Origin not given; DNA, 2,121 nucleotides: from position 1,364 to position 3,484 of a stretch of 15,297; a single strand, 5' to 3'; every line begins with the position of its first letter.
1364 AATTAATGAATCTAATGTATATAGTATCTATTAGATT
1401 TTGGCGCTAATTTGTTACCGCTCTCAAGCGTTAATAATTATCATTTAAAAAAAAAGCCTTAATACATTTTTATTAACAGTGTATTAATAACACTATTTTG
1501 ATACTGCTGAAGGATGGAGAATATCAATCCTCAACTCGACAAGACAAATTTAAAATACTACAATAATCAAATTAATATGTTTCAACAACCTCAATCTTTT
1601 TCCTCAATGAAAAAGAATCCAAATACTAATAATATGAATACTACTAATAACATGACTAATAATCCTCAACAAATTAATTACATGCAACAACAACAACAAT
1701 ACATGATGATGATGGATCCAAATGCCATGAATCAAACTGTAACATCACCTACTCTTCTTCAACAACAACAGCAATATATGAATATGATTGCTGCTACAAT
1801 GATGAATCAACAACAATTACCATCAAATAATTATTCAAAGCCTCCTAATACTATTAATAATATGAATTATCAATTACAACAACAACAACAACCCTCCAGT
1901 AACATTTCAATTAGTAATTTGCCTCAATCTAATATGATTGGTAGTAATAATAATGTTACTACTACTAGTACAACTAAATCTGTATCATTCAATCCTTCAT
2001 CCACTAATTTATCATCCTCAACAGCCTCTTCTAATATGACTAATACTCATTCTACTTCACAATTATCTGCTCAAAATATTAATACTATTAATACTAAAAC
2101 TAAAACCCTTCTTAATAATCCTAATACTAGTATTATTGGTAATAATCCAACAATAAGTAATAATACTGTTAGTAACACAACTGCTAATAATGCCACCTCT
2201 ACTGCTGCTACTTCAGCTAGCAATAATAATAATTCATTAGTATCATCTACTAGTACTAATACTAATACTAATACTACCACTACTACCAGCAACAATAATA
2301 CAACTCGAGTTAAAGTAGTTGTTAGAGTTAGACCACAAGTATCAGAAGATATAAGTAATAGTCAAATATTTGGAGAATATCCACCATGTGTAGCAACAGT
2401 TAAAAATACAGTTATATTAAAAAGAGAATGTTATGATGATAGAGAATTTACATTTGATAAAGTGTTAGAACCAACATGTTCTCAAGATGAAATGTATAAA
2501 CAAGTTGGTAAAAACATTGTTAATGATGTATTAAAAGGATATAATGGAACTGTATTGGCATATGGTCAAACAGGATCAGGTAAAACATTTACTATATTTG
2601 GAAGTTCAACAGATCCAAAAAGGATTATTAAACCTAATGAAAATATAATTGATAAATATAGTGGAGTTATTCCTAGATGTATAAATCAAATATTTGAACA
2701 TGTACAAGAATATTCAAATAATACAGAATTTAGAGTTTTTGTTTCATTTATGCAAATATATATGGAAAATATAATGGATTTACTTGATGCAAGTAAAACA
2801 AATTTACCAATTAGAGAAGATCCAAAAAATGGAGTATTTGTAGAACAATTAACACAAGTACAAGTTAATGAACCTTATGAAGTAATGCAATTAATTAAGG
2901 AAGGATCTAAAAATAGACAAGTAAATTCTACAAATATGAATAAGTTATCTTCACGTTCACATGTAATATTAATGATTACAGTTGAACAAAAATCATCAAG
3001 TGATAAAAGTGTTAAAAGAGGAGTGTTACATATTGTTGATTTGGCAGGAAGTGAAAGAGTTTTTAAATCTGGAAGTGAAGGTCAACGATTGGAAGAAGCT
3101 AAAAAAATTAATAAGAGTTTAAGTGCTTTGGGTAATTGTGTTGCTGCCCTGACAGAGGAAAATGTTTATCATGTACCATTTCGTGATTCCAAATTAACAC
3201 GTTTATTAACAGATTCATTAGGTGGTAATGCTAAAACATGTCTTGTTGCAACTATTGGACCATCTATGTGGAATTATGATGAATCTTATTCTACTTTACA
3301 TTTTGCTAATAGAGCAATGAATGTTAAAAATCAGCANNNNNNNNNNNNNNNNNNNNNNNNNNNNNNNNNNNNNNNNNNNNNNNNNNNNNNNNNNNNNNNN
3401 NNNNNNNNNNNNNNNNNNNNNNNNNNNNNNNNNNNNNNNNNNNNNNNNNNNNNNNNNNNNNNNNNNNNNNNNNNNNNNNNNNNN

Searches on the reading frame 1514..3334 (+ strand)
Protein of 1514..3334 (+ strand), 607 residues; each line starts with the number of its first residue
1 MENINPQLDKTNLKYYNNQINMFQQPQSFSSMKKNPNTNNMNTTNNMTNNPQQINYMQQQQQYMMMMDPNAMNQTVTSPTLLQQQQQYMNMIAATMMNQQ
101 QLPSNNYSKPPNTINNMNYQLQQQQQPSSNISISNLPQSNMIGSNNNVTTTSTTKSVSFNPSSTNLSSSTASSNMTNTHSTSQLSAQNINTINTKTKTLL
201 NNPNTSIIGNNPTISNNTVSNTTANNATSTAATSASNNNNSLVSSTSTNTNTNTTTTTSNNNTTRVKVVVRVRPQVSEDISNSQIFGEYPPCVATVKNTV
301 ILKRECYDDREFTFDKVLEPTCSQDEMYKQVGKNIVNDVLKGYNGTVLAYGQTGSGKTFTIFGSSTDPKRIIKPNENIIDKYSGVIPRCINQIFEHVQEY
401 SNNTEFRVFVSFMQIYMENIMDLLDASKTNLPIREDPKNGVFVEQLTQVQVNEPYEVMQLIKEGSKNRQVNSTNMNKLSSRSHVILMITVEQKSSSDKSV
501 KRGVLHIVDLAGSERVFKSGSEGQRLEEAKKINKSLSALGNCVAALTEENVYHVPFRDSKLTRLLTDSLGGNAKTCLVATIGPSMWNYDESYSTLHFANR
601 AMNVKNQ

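Call 11: search_protein_families(library=pfam, proteins=[window:1514-3334:+])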
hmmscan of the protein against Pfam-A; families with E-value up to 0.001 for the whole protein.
window:1514-3334:+ (607 aa): 2 families
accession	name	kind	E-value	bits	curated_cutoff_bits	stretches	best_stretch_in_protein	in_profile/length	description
PF00225.29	Kinesin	-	1.7e-110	369.5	29.3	1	271-604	1-327/327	Kinesin motor domain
PF16796.11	Microtub_bd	-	5.4e-20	72.3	27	1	266-424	22-155/155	Microtubule binding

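Call 59: find_homologous_proteins(query=window:1514-3334:+, max_evalue=1e-60)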
Query window:1514-3334:+ (607 aa): 155 proteins with E <= 1e-60 among 8000 candidates; the best 120 are listed.
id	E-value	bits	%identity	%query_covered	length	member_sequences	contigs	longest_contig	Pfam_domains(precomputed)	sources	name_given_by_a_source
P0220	0.0e+0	1243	100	96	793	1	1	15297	PF00225.30,PF16796.12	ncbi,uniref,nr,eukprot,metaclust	ncbi:kinesin [Naegleria gruberi]|uniref:Kinesin-like protein n=1 Tax=Naegleria gruberi TaxID=5762 Re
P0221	3.5e-297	1004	97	81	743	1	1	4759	PF00225.30,PF16796.12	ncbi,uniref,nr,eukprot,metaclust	ncbi:kinesin [Naegleria gruberi]|uniref:Kinesin-like protein n=1 Tax=Naegleria gruberi TaxID=5762 Re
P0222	1.7e-141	491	63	60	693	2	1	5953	PF00225.30,PF16796.12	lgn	-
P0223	8.1e-136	472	63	55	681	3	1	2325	PF00225.30,PF16796.12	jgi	jgi:hypothetical protein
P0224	2.9e-132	460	64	56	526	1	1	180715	PF00225.30,PF16796.12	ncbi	ncbi:hypothetical protein ABK040_001024 [Willaertia magna]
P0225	7.9e-123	429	58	55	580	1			PF00225.30,PF16796.12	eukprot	eukprot:CAMPEP_0117441560 /NCGR_PEP_ID=MMETSP0759-20121206/3697_1 /TAXON_ID=63605 /ORGANISM="Percolo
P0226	5.6e-120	420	69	46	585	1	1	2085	PF00225.30,PF16796.12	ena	-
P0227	3.1e-119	417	58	37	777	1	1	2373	PF00225.30,PF16796.12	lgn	-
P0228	2.5e-117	411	53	60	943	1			PF00225.30,PF16796.12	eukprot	eukprot:ANDGO_00290.mRNA.1 Armadillo repeat-containing kinesin-like protein 3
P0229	1.3e-114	402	56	57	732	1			PF00225.30,PF16796.12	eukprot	eukprot:TRINITY_DN8181_c1_g2_i1.p1 TRINITY_DN8181_c1_g2~~TRINITY_DN8181_c1_g2_i1.p1 ORF type:complet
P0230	1.5e-113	398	57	56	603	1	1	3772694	PF00225.30,PF16796.12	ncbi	ncbi:hypothetical protein RCL1_000958 [Eukaryota sp. TZLM3-RCL]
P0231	7.7e-111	389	54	55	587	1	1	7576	PF00225.30,PF16796.12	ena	-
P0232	4.2e-107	377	53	56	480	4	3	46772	PF00225.30,PF16796.12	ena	-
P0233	3.3e-106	374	53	56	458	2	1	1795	PF00225.30,PF16796.12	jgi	jgi:hypothetical protein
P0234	2.3e-100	355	50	56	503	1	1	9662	PF00225.30,PF16796.12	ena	-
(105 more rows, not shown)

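Call 60: find_encoding_contigs(protein=P0221, flank=5000, max_places=3)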
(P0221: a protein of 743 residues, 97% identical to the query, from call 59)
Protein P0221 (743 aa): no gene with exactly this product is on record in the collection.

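Call 61: find_encoding_contigs(protein=P0224, flank=5000, max_places=3)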
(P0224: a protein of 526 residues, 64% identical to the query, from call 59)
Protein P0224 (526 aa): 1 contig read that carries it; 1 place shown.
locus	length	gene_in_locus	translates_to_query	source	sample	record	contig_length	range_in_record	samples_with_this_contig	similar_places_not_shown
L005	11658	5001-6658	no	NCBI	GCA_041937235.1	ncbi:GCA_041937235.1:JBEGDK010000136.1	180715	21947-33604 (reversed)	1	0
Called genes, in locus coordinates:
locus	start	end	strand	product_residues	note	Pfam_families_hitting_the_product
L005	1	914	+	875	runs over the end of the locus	PF12796:Ank_2, PF13606:Ank_3 (faint), PF13857:Ank_5 (faint), PF00023:Ank (weak), PF13637:Ank_4, PF00023:Ank, PF13637:Ank_4 (weak)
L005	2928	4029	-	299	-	-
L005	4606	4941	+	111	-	-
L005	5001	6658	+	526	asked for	PF16796:Microtub_bd, PF00225:Kinesin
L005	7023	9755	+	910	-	PF00330:Aconitase, PF00694:Aconitase_C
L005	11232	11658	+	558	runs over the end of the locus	PF00368:HMG-CoA_red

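Call 62: find_encoding_contigs(protein=P0222, flank=5000, max_places=3)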
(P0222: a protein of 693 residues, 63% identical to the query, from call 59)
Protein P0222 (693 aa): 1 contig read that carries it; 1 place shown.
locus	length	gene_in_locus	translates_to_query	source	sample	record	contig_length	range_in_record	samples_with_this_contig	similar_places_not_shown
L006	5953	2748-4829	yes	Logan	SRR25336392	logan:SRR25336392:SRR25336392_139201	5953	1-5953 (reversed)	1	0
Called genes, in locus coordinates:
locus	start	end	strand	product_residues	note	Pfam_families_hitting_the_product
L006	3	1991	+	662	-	?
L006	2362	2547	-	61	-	-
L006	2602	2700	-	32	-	-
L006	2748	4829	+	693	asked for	PF00225:Kinesin, PF16796:Microtub_bd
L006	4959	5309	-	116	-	-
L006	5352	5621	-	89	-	-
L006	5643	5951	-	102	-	?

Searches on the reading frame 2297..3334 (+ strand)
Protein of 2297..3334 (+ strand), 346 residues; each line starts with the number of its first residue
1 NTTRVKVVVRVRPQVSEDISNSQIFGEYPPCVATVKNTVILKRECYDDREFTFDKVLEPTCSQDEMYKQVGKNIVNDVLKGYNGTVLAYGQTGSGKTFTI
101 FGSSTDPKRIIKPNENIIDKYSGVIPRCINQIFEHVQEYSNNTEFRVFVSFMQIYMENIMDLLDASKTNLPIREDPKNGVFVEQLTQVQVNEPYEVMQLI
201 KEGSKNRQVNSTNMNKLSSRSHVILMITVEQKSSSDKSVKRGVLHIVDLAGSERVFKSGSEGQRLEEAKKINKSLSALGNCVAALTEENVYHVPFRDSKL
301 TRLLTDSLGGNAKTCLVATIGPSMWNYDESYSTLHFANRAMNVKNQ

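Call 25: search_solved_structures(query=window:2297-3334:+, max_evalue=1e-30)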
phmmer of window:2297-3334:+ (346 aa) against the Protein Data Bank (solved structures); distinct sequences matched with E-value up to 1e-30: 154 (the best 60 are shown).
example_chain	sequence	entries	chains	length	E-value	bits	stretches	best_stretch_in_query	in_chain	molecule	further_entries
3wrd_A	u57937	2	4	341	4.7e-83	282.2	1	48-345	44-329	Kinesin heavy chain isoform 5C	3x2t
3j6h_K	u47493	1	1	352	5.3e-83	282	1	48-345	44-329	Kinesin heavy chain isoform 5C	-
1goj_A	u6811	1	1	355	5.9e-83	281.9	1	4-346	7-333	KINESIN HEAVY CHAIN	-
2y5w_A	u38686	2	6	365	1.1e-82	281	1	5-345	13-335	KINESIN HEAVY CHAIN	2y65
5hny_K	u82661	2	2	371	2.1e-81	276.8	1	48-344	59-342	Protein claret segregational, Kinesin-1/Kinesin-14, Protein claret segregational | Protein claret segregational,Protein claret segregational,Plus-end directed k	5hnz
4hna_K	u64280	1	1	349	5.3e-81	275.4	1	48-345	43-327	Kinesin-1 heavy chain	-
5hle_A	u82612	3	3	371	1.6e-80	273.8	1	48-339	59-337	Protein claret segregational,Minus-end kinesin-1/kinesin-14,Protein claret segregational | Protein claret segregational,KINESIN HEAVY CHAIN ISOFORM 5C | Protein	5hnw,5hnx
3j8x_K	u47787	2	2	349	2.5e-80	273.2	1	48-345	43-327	Kinesin-1 heavy chain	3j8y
9l78_A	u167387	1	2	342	3.5e-80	272.8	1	48-345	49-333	Kinesin-1 heavy chain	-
9l7e_A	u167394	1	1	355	4e-80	272.6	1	48-345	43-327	Kinesin-1 heavy chain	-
4lnu_K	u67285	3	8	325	5.5e-80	272.1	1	48-342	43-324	Kinesin-1 heavy chain | Kinesin-like protein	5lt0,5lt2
1mkj_A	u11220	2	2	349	6.7e-80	271.8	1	48-345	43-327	KINESIN HEAVY CHAIN | Kinesin-1 heavy chain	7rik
9l7m_K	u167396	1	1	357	7.1e-80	271.7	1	48-345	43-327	Kinesin-1 heavy chain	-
9l6k_A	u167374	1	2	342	1e-79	271.2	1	48-345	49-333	Kinesin-1 heavy chain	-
6ojq_K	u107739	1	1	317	1e-79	271.2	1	48-340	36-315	Kinesin-1 heavy chain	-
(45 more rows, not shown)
